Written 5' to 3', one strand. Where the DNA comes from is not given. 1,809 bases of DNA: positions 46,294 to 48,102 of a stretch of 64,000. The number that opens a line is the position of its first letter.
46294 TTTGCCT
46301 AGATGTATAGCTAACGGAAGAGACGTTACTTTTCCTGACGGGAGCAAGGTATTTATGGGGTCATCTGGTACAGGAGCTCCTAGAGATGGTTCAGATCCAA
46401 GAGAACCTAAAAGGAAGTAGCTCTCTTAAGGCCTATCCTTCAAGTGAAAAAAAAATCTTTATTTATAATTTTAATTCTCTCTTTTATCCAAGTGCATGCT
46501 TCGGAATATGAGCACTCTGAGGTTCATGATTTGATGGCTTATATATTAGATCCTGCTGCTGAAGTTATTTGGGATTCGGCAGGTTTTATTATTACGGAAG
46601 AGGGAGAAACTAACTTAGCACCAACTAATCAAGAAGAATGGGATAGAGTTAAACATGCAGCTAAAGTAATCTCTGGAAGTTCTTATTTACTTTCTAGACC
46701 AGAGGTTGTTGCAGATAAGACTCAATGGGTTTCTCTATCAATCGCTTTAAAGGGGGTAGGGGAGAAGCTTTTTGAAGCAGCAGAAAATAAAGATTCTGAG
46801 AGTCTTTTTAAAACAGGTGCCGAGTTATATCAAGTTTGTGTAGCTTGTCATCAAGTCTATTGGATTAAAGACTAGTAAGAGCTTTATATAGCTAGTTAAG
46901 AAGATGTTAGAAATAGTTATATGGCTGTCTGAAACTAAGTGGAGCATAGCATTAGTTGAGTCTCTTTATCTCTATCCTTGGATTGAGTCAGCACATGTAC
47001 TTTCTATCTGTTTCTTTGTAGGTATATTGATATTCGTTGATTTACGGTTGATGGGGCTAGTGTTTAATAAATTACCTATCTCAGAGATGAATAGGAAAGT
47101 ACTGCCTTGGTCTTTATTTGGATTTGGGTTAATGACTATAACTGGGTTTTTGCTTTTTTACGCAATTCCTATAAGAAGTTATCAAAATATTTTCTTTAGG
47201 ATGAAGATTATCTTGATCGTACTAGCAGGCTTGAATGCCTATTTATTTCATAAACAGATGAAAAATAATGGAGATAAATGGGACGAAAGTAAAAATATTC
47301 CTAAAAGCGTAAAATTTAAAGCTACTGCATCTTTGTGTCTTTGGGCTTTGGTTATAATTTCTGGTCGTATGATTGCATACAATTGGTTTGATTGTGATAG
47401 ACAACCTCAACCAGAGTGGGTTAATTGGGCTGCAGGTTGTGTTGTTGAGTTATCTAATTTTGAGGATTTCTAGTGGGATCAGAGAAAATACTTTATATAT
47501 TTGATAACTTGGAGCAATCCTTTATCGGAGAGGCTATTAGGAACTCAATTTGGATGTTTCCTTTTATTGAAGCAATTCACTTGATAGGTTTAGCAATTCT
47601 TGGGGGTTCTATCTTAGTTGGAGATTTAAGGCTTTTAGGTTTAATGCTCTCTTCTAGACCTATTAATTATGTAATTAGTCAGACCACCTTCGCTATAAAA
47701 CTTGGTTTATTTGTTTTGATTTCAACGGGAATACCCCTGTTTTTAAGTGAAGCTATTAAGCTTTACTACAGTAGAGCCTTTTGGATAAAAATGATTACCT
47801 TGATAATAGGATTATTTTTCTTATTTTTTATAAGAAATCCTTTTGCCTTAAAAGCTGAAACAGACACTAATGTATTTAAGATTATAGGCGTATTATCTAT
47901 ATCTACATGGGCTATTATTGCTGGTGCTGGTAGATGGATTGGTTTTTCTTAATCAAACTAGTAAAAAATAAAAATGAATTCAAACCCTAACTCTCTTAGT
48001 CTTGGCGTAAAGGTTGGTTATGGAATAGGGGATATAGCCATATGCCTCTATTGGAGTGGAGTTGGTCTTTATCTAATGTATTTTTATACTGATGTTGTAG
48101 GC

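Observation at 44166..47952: Six-gene block of exported and membrane proteins around a c-type cytochrome, with no recognisable enzyme family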

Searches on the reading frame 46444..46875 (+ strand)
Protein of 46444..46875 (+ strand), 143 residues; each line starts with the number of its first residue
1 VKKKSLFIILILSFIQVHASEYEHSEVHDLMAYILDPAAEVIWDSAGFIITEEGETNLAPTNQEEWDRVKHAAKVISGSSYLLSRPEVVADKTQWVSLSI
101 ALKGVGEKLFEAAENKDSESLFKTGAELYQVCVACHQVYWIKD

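Call 3: search_protein_families(library=pfam, proteins=[window:46444-46875:+], max_evalue=0.1)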
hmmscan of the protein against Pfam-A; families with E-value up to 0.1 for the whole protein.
window:46444-46875:+ (143 aa): 3 families
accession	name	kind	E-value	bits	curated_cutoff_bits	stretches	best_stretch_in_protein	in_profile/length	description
PF01322.25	Cytochrom_C_2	-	0.0017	19.7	26.5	1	85-139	66-120/121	Cytochrome C'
PF00034.26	Cytochrom_C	-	0.01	17.6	21.3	0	123-138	2-18/90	Cytochrome c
PF13112.11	DUF3965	-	0.073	12.7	22.1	0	56-89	50-83/291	Protein of unknown function (DUF3965)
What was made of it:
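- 46444..46875 (+): g4: exported 143-aa monohaem c-type cytochrome, class II-like. It has an invariant Met31 and a C-terminal C132xxC135H136. Many non-SAR86 homologs are lipoproteins. PF01322 at E = 0.0017 and 19.7 bits, below the 26.5-bit cut-off (call 3).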

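Call 4: search_protein_families(library=ncbifam, proteins=[window:46444-46875:+], max_evalue=0.1)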
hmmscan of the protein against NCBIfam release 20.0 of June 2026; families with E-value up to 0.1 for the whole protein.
window:46444-46875:+ (143 aa): 1 family
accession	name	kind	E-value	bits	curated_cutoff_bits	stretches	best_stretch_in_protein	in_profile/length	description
NF050122.1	bc1_QcrC_actin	exception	0.079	12.2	200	0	95-138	109-153/253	cytochrome bc1 complex diheme cytochrome c subunit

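Call 8: search_solved_structures(query=window:46444-46875:+, max_evalue=10)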
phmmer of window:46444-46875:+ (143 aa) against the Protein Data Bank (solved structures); distinct sequences matched with E-value up to 10: 0.

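Call 35: search_solved_structures(query=A4, max_evalue=10, show_alignments=2)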
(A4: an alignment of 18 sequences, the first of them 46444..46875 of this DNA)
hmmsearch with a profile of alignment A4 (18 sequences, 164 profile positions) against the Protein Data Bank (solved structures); distinct sequences matched with E-value up to 10: 35.
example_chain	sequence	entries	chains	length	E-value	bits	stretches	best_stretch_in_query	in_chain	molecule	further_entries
7q21_C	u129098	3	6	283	0.007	19.3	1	124-157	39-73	Cytochrome bc1 complex cytochrome c subunit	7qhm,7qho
5agf_A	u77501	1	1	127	0.019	17.9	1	109-161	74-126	CYTOCHROME C PRIME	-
3vrc_A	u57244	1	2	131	0.023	17.6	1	112-159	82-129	Cytochrome c'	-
1bbh_A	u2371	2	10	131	0.023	17.6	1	110-159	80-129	CYTOCHROME C'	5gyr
1cpr_A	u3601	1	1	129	0.037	16.9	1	112-161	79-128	CYTOCHROME C'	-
2xl8_A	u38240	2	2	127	0.039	16.9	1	109-161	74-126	CYTOCHROME C'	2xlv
1cpq_A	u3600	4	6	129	0.049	16.5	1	112-161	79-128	CYTOCHROME C'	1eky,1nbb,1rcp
2xl6_A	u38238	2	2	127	0.051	16.5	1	109-161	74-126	CYTOCHROME C'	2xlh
2xld_A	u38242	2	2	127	0.061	16.2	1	109-161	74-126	CYTOCHROME C'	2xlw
8rkp_A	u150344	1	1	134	0.062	16.2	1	110-160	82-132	Cytochrome c prime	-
2yl0_A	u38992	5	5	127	0.063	16.2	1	109-161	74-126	CYTOCHROME C'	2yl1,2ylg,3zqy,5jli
5b3i_A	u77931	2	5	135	0.063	16.2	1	110-160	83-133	Cytochrome c prime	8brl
1e83_A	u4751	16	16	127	0.067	16.1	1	109-161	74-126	CYTOCHROME C'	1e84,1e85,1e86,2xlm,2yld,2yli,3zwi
1cgo_A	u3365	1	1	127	0.067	16.1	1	109-161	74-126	CYTOCHROME C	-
2xle_A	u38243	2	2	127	0.067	16.1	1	109-161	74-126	CYTOCHROME C'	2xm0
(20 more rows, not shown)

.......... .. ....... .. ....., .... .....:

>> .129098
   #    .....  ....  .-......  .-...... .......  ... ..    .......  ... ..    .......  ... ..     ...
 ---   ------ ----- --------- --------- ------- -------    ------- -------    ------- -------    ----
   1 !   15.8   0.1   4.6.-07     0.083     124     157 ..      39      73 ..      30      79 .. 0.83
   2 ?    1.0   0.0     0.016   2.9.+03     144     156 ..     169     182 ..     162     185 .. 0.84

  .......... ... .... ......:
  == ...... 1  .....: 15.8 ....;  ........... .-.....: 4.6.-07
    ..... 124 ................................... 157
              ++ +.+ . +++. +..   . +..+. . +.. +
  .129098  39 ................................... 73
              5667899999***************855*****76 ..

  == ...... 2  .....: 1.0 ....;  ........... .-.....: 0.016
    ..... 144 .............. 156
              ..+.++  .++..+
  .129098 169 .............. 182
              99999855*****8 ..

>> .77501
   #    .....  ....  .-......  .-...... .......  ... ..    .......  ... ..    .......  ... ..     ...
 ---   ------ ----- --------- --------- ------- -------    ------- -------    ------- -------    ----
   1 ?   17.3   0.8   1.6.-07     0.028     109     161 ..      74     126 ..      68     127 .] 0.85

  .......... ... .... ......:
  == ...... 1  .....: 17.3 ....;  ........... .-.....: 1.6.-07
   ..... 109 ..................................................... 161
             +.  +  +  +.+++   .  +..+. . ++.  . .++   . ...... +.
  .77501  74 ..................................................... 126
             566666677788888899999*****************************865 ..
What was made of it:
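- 46444..46875 (+): A profile search hits at least 25 cytochrome c' chains at E = 0.02-0.1 over the C-terminal helices (call 35).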

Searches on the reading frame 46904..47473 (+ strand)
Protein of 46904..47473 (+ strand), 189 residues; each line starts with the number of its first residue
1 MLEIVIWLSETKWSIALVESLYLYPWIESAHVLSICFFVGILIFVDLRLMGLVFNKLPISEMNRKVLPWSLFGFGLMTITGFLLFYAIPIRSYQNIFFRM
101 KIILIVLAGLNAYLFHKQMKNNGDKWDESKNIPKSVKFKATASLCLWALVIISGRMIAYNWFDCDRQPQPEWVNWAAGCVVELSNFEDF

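Call 3: search_protein_families(library=pfam, proteins=[window:46904-47473:+], max_evalue=0.1)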
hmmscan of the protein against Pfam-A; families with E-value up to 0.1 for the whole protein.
window:46904-47473:+ (189 aa): 3 families
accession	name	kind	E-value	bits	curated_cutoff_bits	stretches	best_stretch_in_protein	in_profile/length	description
PF20349.3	DUF6644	-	1.6e-08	35.3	27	1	28-159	26-154/155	Family of unknown function (DUF6644)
PF03653.18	UPF0093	-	0.038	14.7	34.2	0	23-120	4-109/146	Uncharacterised protein family (UPF0093)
PF09980.14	DUF2214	-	0.041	14.3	34.1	1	29-154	7-139/147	Predicted membrane protein (DUF2214)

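Call 4: search_protein_families(library=ncbifam, proteins=[window:46904-47473:+], max_evalue=0.1)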
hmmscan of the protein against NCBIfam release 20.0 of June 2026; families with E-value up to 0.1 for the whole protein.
window:46904-47473:+ (189 aa): 2 families
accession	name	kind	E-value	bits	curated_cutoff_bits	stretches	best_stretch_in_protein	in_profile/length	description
NF005839.0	PRK07756.1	equivalog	0.00069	19.9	163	1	15-55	73-113/122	NADH-quinone oxidoreductase subunit A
NF033887.1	conj_TraX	equivalog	0.097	12.3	100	0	63-122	72-132/163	conjugal transfer protein TraX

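Call 33: search_protein_families(library=pfam, alignment_id=A3, max_evalue=1)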
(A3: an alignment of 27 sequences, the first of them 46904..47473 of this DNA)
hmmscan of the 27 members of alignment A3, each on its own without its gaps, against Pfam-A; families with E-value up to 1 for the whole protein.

A. member 1, window:46904-47473:+ (189 aa): 4 families
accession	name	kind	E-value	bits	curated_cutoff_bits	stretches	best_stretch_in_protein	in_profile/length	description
PF20349.3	DUF6644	-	1.6e-08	35.3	27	1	28-159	26-154/155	Family of unknown function (DUF6644)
PF03653.18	UPF0093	-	0.038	14.7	34.2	1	23-120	4-109/146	Uncharacterised protein family (UPF0093)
PF09980.14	DUF2214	-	0.041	14.3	34.1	1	29-154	7-139/147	Predicted membrane protein (DUF2214)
PF14143.11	YrhC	-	0.23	12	27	1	61-128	2-70/72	YrhC-like protein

B. families by the number of members that match (of 27 scanned): 27 families (the first 25 are shown)
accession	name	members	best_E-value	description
PF20349.3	DUF6644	27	1.2e-56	Family of unknown function (DUF6644)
PF09980.14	DUF2214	11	0.00045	Predicted membrane protein (DUF2214)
PF03653.18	UPF0093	10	7.8e-05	Uncharacterised protein family (UPF0093)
PF04247.17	SirB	4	0.0051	Invasion gene expression up-regulator, SirB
PF14358.11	DUF4405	3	0.013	Domain of unknown function (DUF4405)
PF05425.18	CopD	2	0.0089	Copper resistance protein D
PF13194.11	DUF4010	2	0.012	Domain of unknown function (DUF4010)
PF03239.20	FTR1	2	0.063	Iron permease FTR1 family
PF03907.18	Spo7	1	0.022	Spo7-like protein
PF07786.18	HGSNAT_cat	1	0.022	Heparan-alpha-glucosaminide N-acetyltransferase, catalytic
PF09990.14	DUF2231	1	0.038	Predicted membrane protein (DUF2231)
PF20312.3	DUF6608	1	0.053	Family of unknown function (DUF6608)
PF13163.11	DUF3999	1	0.059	Protein of unknown function (DUF3999)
PF11395.13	bCoV_NS7B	1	0.065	Betacoronavirus NS7B protein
PF07136.16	DUF1385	1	0.068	Protein of unknown function (DUF1385)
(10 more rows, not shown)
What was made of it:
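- On DUF6644 (PF20349): All 27 aligned relatives match (call 33).
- On HemJ / UPF0093 (PF03653): 10 of 27 relatives hit weakly, best E = 7.8e-5 (call 33).
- Closest known: CopC/CopD and YcnI/YcnJ copper-acquisition systems. Same: DUF6644 gives weak Pfam hits to CopD and its relatives (call 33).
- DUF6644 members give weak hits to CopD, DUF2214 and UPF0093 (call 33). DUF6644 hits UPF0093/HemJ in 10 of 27 members, best E = 8e-5 (call 33).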

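Call 34: search_solved_structures(query=A3, max_evalue=10)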
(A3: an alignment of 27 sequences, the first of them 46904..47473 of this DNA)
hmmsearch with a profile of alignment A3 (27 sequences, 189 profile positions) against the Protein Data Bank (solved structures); distinct sequences matched with E-value up to 10: 2.
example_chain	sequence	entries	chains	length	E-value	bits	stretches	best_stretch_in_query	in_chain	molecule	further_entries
7zmy_A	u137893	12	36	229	2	11.3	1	77-146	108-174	xenorhodopsin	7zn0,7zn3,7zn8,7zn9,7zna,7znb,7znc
7zng_A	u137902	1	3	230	2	11.3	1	77-146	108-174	xenorhodopsin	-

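Call 109: find_homologous_proteins(query=A3, max_evalue=0.001)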
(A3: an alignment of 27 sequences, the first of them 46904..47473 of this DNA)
Query A3 (27 sequences) (189 aa, profile of the alignment): 1605 proteins with E <= 0.001 among 8000 candidates; the best 120 are listed.
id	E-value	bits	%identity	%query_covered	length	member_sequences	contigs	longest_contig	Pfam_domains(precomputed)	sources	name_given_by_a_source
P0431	2.7e-72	260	67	99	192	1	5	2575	PF20349.3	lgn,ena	-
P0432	2.8e-72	260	67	99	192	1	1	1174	PF20349.3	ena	-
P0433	3.7e-72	260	66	99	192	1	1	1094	PF20349.3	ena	-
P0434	3.9e-72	260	65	99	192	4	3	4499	PF20349.3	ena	-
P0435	4.1e-72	260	67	99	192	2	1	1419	PF20349.3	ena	-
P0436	7.0e-72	259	67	99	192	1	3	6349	PF20349.3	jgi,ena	-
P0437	8.6e-72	259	66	99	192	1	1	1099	PF20349.3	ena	-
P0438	1.0e-71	258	67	99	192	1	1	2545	PF20349.3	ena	-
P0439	1.1e-71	258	67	99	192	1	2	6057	PF20349.3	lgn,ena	-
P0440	1.1e-71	258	66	99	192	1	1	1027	PF20349.3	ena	-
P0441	1.2e-71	258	68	99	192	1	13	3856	PF20349.3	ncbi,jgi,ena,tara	jgi:uncharacterized membrane protein|tara:strand:- start:109 stop:687 length:579 start_codon:yes sto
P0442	1.3e-71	258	68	99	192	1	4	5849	PF20349.3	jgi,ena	-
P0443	1.3e-71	258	67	99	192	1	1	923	PF20349.3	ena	-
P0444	1.4e-71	258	66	99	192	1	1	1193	PF20349.3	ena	-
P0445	1.5e-71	258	66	99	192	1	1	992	PF20349.3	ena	-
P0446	1.5e-71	258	68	99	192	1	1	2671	PF20349.3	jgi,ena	-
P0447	1.6e-71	258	67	99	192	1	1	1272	PF20349.3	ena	-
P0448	2.0e-71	258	68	99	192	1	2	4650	PF20349.3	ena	-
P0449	2.1e-71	257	68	99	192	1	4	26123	PF20349.3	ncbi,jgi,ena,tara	tara:strand:+ start:234 stop:812 length:579 start_codon:yes stop_codon:yes gene_type:complete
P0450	2.2e-71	257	67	99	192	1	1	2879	PF20349.3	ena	-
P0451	2.6e-71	257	68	99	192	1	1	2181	PF20349.3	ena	-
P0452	2.7e-71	257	66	99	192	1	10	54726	PF20349.3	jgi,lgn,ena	-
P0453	3.9e-71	257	66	99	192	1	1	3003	PF20349.3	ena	-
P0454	5.2e-71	256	67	99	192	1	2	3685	PF20349.3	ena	-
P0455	5.2e-71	256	66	99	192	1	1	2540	PF20349.3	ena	-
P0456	5.7e-71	256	67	99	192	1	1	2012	PF20349.3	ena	-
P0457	5.8e-71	256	67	99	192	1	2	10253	PF20349.3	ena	-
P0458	6.9e-71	256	66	99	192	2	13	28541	PF20349.3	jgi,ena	jgi:uncharacterized membrane protein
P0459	7.7e-71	256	67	99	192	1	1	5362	PF20349.3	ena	-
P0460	8.7e-71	255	67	99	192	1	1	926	PF20349.3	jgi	jgi:uncharacterized membrane protein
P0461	8.7e-71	255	66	99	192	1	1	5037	PF20349.3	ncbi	-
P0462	9.0e-71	255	68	99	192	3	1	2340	PF20349.3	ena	-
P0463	9.2e-71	255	63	99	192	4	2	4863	PF20349.3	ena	-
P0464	1.1e-70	255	66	99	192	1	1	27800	PF20349.3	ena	-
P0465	1.1e-70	255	67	99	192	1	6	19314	PF20349.3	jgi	-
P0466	1.1e-70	255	66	99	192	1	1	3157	PF20349.3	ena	-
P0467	1.1e-70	255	66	99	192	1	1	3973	PF20349.3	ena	-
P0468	1.4e-70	255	66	99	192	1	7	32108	PF20349.3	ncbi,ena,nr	ncbi:MAG: hypothetical protein EVA52_00880 [Gammaproteobacteria bacterium]|nr:MAG: hypothetical prot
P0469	1.4e-70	255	66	99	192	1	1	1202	PF20349.3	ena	-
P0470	1.5e-70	255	67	99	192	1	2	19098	PF20349.3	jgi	-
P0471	1.6e-70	255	67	99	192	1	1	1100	PF20349.3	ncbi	-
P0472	1.8e-70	254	67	99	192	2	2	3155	PF20349.3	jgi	-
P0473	1.9e-70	254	67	99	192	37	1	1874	PF20349.3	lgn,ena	-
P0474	2.7e-70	254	66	99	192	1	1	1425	PF20349.3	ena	-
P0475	3.4e-70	254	66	99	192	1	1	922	PF20349.3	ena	-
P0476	3.5e-70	254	66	99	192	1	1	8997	PF20349.3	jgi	-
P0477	4.6e-70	253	67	99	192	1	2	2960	PF20349.3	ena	-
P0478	5.4e-70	253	64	99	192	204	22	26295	PF20349.3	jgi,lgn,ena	-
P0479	5.9e-70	253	64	99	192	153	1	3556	PF20349.3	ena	-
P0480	6.1e-70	253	66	99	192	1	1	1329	PF20349.3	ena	-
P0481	6.6e-70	253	66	99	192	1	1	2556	PF20349.3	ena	-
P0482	6.7e-70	253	68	99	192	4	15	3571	PF20349.3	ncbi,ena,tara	tara:strand:- start:996 stop:1574 length:579 start_codon:yes stop_codon:yes gene_type:complete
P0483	7.6e-70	252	65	99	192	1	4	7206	PF20349.3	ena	-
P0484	8.4e-70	252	67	99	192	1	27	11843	PF20349.3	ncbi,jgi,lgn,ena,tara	tara:strand:- start:1681 stop:2259 length:579 start_codon:yes stop_codon:yes gene_type:complete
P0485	8.8e-70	252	66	99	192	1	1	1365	PF20349.3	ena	-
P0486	8.9e-70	252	67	99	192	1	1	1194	PF20349.3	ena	-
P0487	9.2e-70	252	66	99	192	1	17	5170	PF20349.3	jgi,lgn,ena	-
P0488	1.0e-69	252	67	99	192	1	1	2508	PF20349.3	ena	-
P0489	1.1e-69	252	66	99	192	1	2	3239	PF20349.3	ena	-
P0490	1.1e-69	252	66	99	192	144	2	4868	PF20349.3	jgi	-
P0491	1.4e-69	252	66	99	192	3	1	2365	PF20349.3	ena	-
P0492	1.4e-69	252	66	99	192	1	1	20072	PF20349.3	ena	-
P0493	1.4e-69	252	67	99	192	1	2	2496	PF20349.3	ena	-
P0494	1.6e-69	251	67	99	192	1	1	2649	PF20349.3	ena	-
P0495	1.6e-69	251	66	99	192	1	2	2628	PF20349.3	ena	-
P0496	1.6e-69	251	66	99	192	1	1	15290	PF20349.3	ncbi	-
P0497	1.7e-69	251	66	99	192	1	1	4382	PF20349.3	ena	-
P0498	1.7e-69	251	65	99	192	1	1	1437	PF20349.3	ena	-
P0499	1.8e-69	251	65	99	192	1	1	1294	PF20349.3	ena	-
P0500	1.8e-69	251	67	99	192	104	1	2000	PF20349.3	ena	-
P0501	1.9e-69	251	66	99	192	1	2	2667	PF20349.3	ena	-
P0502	2.0e-69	251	66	99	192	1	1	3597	PF20349.3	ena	-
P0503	2.5e-69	251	100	100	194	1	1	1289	PF20349.3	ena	-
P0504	2.5e-69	251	67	99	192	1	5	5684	PF20349.3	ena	-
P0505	2.6e-69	251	67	99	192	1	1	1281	PF20349.3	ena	-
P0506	2.8e-69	251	66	99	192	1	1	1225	PF20349.3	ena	-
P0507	3.1e-69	250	66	99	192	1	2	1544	PF20349.3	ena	-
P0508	3.1e-69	250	67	99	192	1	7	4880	PF20349.3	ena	-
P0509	3.2e-69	250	66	99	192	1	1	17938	PF20349.3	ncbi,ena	-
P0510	3.2e-69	250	64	99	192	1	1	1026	PF20349.3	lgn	-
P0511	3.3e-69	250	66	99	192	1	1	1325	PF20349.3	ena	-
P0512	3.3e-69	250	63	99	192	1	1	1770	PF20349.3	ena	-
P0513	3.3e-69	250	64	99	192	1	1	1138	PF20349.3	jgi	jgi:uncharacterized membrane protein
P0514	3.3e-69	250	66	99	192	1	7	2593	PF20349.3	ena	-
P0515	3.4e-69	250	66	99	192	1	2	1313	PF20349.3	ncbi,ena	-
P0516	3.4e-69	250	67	99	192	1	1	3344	PF20349.3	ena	-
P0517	3.5e-69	250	67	99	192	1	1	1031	PF20349.3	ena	-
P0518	3.7e-69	250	67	99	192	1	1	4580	PF20349.3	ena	-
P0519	4.2e-69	250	62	99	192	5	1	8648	PF20349.3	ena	-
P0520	4.8e-69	250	61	99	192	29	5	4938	PF20349.3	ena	-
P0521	4.8e-69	250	63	99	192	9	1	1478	PF20349.3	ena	-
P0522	4.8e-69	250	63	99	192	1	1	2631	PF20349.3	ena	-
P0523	5.5e-69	250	67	99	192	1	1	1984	PF20349.3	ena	-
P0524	5.7e-69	250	66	99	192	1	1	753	PF20349.3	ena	-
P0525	5.8e-69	250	67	99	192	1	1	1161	PF20349.3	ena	-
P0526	7.0e-69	249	67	99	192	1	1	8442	PF20349.3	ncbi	-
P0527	7.0e-69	249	65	99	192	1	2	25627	PF20349.3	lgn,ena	-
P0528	7.3e-69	249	67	99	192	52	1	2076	PF20349.3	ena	-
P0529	7.5e-69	249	65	99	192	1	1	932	PF20349.3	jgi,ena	-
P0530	7.7e-69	249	65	99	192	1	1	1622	PF20349.3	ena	-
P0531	7.7e-69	249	63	99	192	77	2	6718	PF20349.3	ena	-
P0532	8.2e-69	249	64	99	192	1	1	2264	PF20349.3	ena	-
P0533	8.3e-69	249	76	98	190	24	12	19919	PF20349.3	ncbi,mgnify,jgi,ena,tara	mgnify:FL=1|tara:strand:- start:285 stop:857 length:573 start_codon:yes stop_codon:yes gene_type:com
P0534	8.7e-69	249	66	99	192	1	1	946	PF20349.3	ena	-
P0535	8.8e-69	249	65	99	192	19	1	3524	PF20349.3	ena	-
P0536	9.0e-69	249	67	99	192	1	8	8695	PF20349.3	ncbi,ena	-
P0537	9.1e-69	249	64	99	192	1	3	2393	PF20349.3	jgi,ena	-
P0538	9.2e-69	249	67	99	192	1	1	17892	PF20349.3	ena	-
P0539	1.0e-68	249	65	99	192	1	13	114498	PF20349.3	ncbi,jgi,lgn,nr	ncbi:MAG TPA: hypothetical protein EYF97_02745 [Gammaproteobacteria bacterium]|jgi:uncharacterized m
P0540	1.1e-68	249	66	99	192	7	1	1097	PF20349.3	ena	-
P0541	1.1e-68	249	65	99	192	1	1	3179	PF20349.3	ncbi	ncbi:MAG: DUF6644 family protein [Gammaproteobacteria bacterium]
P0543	1.2e-68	249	67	99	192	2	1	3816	PF20349.3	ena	-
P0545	1.4e-68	248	65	99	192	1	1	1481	PF20349.3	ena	-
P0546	1.4e-68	248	62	99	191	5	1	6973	PF20349.3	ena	-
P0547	1.4e-68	248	65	99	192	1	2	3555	PF20349.3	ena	-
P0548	1.5e-68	248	66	99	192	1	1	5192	PF20349.3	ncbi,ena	-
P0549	1.5e-68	248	67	99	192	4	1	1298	PF20349.3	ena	-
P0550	1.5e-68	248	67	99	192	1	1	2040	PF20349.3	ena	-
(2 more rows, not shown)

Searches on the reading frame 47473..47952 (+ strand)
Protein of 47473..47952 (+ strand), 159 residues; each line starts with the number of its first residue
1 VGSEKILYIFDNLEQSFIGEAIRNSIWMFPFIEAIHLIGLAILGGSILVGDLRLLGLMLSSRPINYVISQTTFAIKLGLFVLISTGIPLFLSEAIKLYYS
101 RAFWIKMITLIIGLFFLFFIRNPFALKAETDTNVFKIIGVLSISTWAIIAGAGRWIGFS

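Call 3: search_protein_families(library=pfam, proteins=[window:47473-47952:+], max_evalue=0.1)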
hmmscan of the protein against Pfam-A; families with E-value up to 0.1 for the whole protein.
window:47473-47952:+ (159 aa): 1 family
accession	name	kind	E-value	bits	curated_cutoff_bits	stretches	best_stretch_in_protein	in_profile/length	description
PF20349.3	DUF6644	-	7.2e-30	104.6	27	1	12-159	4-155/155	Family of unknown function (DUF6644)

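Call 4: search_protein_families(library=ncbifam, proteins=[window:47473-47952:+], max_evalue=0.1)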
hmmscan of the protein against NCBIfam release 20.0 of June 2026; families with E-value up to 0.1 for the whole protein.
window:47473-47952:+ (159 aa): 0 families
